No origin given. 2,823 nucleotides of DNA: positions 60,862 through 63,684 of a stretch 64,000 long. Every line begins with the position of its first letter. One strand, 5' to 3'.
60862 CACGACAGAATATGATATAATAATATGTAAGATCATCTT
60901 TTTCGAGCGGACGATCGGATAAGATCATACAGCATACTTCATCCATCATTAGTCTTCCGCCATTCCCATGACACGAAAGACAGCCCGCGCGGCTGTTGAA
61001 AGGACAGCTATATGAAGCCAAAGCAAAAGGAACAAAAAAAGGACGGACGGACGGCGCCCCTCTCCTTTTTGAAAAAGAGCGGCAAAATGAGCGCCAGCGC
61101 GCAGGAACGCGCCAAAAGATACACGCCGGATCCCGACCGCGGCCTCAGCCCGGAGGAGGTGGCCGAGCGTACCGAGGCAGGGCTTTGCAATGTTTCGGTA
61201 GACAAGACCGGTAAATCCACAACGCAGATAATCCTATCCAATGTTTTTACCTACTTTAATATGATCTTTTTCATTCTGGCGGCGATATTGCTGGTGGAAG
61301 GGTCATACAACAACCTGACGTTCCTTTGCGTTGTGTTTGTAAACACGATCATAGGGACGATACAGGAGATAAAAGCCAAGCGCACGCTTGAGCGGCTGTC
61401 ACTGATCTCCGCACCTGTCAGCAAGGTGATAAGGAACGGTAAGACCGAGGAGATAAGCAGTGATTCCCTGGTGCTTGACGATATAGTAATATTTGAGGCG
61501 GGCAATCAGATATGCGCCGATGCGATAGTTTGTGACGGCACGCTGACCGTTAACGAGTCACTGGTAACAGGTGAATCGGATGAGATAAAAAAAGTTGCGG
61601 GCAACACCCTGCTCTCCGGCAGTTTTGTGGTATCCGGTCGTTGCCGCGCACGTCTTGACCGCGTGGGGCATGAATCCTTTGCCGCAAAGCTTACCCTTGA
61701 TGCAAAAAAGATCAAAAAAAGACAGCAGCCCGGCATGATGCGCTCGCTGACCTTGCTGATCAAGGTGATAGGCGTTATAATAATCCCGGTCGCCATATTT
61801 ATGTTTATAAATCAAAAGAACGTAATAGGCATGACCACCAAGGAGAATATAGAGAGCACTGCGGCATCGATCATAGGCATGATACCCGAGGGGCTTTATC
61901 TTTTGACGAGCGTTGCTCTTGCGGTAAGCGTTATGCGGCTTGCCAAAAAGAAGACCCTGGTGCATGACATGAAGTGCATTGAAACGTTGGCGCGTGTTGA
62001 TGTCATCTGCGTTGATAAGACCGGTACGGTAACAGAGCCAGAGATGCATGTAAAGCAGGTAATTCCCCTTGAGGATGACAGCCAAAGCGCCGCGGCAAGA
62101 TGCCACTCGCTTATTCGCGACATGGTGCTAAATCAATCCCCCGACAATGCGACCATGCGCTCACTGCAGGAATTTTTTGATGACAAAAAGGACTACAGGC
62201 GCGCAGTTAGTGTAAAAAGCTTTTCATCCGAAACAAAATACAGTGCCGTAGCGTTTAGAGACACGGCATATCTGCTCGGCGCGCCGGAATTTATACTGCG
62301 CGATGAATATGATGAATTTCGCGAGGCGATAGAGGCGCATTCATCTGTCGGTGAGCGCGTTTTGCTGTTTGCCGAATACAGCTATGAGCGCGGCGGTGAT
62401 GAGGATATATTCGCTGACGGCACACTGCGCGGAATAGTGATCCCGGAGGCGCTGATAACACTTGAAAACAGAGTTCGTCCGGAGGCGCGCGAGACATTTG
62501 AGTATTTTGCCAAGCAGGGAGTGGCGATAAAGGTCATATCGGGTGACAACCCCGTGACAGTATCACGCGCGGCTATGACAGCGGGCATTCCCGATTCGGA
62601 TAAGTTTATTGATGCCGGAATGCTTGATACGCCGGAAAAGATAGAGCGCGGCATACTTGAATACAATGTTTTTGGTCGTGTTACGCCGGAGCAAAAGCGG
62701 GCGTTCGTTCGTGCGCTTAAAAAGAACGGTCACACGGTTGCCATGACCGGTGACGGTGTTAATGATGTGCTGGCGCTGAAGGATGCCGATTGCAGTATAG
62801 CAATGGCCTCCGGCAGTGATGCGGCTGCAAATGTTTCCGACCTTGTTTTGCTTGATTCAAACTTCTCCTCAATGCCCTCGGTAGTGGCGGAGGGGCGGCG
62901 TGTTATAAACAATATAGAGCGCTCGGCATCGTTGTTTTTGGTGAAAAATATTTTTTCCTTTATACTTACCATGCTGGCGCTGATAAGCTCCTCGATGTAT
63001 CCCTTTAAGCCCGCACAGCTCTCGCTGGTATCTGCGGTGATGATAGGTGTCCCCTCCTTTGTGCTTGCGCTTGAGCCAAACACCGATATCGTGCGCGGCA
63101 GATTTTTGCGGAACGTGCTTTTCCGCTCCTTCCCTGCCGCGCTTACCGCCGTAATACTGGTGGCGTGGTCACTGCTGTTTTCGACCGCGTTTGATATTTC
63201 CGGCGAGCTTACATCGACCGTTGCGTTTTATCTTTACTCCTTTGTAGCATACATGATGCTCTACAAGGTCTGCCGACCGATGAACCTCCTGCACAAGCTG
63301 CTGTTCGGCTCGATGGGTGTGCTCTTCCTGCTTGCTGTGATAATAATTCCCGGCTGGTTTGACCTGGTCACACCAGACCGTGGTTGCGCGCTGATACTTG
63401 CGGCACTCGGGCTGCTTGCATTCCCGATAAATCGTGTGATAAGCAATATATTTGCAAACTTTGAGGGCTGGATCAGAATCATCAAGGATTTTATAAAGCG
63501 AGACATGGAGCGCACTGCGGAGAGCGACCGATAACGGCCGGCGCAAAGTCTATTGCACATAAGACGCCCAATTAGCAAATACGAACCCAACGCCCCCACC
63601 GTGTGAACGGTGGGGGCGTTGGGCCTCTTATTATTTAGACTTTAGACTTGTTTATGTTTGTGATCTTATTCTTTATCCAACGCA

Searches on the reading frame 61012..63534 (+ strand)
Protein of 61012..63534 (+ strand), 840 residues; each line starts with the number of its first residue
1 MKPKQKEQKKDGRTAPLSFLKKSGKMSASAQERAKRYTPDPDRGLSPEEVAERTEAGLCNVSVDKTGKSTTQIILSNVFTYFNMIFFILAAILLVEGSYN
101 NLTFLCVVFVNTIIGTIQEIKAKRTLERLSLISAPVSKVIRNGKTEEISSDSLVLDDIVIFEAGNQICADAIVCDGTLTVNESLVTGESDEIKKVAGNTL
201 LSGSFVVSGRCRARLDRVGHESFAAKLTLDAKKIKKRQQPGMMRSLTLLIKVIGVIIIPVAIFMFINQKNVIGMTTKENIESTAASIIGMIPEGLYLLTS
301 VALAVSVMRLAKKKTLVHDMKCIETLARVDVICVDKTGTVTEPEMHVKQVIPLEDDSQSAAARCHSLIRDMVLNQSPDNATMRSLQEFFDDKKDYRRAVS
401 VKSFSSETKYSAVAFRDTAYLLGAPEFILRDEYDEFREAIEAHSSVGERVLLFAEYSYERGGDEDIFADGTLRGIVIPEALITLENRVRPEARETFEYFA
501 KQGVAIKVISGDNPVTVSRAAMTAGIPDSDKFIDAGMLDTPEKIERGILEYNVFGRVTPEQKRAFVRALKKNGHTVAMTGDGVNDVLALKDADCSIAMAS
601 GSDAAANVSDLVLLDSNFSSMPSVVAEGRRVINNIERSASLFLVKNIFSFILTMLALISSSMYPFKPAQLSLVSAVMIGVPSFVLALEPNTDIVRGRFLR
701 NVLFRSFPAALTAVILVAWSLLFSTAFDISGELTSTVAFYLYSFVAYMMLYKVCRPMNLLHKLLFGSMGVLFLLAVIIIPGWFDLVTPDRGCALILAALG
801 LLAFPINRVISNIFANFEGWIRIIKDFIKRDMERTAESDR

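Call 72: search_protein_families(library=pfam, proteins=[window:61012-63534:+], max_evalue=0.0001)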
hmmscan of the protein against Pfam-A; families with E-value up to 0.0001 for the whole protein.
window:61012-63534:+ (840 aa): 2 families
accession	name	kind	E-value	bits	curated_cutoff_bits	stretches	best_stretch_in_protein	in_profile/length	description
PF00122.25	E1-E2_ATPase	-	2e-38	132.2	28.1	1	134-313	4-181/181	E1-E2 ATPase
PF00702.32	Hydrolase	-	1.6e-19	71.5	26.4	1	329-593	1-191/191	haloacid dehalogenase-like hydrolase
